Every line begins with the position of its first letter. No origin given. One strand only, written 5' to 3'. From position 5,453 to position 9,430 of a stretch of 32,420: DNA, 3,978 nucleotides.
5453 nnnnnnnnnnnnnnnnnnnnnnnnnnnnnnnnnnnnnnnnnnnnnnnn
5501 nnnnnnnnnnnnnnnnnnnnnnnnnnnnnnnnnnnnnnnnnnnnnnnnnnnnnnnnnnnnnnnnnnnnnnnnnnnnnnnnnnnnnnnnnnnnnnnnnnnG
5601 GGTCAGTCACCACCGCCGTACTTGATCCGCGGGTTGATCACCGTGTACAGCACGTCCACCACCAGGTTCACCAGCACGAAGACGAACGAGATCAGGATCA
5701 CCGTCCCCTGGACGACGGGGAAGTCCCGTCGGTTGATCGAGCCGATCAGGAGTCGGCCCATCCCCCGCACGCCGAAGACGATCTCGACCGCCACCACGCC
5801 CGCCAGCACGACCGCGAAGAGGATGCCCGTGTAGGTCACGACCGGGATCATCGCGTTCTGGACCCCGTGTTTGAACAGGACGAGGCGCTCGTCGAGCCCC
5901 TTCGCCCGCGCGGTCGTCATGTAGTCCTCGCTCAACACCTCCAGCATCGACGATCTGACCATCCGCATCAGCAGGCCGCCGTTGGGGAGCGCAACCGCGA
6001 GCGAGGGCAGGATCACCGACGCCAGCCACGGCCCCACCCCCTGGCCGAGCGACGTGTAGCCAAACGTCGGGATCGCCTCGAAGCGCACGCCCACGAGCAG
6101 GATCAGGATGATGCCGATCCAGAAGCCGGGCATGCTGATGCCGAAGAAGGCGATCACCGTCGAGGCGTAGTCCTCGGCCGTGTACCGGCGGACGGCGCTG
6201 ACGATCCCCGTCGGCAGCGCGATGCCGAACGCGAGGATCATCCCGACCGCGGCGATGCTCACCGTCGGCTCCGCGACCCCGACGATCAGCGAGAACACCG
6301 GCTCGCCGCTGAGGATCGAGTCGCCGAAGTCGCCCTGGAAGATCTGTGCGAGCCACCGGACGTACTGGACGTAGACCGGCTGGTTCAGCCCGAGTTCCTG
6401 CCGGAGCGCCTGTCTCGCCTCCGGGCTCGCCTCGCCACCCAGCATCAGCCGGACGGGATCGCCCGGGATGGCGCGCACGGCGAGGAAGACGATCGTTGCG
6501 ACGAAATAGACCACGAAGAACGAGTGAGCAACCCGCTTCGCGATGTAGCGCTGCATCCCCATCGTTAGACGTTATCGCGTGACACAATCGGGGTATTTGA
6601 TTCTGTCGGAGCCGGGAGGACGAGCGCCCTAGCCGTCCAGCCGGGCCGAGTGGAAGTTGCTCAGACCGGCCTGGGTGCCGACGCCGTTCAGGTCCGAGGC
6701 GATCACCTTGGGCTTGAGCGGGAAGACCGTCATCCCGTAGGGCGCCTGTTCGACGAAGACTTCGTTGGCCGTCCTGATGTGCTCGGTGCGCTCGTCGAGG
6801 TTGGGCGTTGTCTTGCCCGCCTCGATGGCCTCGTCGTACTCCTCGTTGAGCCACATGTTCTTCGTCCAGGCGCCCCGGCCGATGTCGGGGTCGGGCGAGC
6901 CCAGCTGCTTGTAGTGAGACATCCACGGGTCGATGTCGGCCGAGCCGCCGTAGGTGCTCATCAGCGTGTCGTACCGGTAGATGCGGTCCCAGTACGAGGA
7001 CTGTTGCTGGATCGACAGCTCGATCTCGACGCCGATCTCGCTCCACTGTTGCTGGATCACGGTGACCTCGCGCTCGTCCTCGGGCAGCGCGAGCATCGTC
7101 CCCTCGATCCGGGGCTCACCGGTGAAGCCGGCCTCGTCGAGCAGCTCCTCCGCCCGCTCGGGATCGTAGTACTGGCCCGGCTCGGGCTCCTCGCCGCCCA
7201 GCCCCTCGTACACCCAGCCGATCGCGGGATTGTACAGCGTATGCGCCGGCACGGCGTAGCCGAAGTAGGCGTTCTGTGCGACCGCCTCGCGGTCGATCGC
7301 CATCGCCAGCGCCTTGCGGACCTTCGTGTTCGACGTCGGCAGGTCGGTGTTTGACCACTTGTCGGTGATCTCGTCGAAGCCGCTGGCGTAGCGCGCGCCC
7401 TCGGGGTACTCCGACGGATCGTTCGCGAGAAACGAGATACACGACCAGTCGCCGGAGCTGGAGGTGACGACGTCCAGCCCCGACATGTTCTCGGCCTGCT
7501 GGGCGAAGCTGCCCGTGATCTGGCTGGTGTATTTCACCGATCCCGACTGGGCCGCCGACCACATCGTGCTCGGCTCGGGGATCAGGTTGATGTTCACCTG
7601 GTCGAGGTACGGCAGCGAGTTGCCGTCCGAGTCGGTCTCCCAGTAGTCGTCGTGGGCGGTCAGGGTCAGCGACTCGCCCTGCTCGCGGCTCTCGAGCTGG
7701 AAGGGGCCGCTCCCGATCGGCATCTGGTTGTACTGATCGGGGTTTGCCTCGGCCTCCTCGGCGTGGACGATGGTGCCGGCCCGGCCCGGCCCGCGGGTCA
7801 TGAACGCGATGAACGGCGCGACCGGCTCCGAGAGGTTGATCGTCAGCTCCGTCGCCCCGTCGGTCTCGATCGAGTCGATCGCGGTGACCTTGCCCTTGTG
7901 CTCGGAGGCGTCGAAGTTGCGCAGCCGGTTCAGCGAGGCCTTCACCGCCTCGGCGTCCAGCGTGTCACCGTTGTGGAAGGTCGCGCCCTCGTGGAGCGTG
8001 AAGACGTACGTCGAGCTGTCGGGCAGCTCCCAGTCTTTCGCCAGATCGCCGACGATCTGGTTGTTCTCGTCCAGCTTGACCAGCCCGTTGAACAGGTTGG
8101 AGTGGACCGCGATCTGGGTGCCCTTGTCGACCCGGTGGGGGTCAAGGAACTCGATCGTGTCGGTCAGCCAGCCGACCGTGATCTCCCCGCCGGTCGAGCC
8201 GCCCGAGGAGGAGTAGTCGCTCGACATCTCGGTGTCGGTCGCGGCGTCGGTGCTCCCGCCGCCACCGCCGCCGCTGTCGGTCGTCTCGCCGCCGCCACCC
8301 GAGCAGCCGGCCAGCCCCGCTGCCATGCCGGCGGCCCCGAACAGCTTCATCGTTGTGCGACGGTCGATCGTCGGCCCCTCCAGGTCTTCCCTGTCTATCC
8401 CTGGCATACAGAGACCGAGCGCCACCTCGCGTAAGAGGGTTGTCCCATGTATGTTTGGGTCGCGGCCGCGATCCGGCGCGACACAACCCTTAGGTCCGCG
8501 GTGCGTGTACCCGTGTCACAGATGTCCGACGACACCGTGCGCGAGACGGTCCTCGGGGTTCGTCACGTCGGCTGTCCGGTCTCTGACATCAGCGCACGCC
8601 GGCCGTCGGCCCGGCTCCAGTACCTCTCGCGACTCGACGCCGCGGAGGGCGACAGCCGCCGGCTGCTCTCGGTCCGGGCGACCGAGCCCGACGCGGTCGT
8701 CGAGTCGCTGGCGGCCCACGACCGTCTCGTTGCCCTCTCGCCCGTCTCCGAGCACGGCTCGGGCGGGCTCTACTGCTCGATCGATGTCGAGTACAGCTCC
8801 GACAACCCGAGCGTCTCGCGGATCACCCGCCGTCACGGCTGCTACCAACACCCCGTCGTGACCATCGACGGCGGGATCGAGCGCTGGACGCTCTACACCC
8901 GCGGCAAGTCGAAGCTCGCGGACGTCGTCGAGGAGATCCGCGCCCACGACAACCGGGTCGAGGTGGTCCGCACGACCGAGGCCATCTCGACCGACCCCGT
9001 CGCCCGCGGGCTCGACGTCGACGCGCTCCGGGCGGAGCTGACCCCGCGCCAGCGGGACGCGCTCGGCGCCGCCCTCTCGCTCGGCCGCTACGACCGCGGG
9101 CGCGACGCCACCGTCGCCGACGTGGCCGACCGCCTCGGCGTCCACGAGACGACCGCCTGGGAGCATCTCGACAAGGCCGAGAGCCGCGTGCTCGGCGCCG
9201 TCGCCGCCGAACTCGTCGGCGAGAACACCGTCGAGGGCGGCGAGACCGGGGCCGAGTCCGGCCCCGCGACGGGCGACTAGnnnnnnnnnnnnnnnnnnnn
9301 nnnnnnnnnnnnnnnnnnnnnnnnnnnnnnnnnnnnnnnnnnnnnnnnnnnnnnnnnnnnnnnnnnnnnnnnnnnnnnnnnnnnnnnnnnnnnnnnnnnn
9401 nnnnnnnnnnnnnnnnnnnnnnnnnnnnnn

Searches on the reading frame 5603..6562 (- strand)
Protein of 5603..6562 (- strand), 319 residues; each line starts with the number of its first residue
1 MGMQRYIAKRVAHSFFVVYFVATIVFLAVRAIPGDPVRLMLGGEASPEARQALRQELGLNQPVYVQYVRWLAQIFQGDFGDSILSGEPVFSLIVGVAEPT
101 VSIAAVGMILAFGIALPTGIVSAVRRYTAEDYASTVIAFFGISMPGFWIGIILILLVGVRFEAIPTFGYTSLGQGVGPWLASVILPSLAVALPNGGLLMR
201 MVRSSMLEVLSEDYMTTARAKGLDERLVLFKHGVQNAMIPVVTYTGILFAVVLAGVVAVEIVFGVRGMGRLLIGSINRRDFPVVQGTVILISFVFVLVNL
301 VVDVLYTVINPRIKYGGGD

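Call 60: search_protein_families(library=pfam, proteins=[window:5603-6562:-])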
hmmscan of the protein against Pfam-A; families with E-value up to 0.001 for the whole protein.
window:5603-6562:- (319 aa): 2 families
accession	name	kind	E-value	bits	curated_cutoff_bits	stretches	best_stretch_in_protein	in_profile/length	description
PF00528.27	BPD_transp_1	-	8.6e-32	110.8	26.4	1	116-314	2-183/184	Binding-protein-dependent transport system inner membrane component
PF19300.4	BPD_transp_1_N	-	4.4e-14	53.1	23.8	1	3-78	1-76/114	Binding-prot-dependent transport system membrane comp, N-term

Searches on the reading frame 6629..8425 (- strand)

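Call 60: search_protein_families(library=pfam, proteins=[window:6629-8425:-])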
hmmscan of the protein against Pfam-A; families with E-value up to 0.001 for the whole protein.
window:6629-8425:- (598 aa): 1 family
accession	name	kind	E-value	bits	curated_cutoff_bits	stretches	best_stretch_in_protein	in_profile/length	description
PF00496.27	SBP_bac_5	-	3.5e-74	250.6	32.4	1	124-507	2-359/368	Bacterial extracellular solute-binding proteins, family 5 Middle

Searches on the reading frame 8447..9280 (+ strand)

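Call 60: search_protein_families(library=pfam, proteins=[window:8447-9280:+])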
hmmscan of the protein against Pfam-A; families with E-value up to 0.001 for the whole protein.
window:8447-9280:+ (277 aa): 1 family
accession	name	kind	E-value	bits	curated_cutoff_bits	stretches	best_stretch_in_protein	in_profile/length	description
PF04967.18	HTH_10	-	1.5e-13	50.7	23.1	1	198-249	1-52/53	HTH DNA binding domain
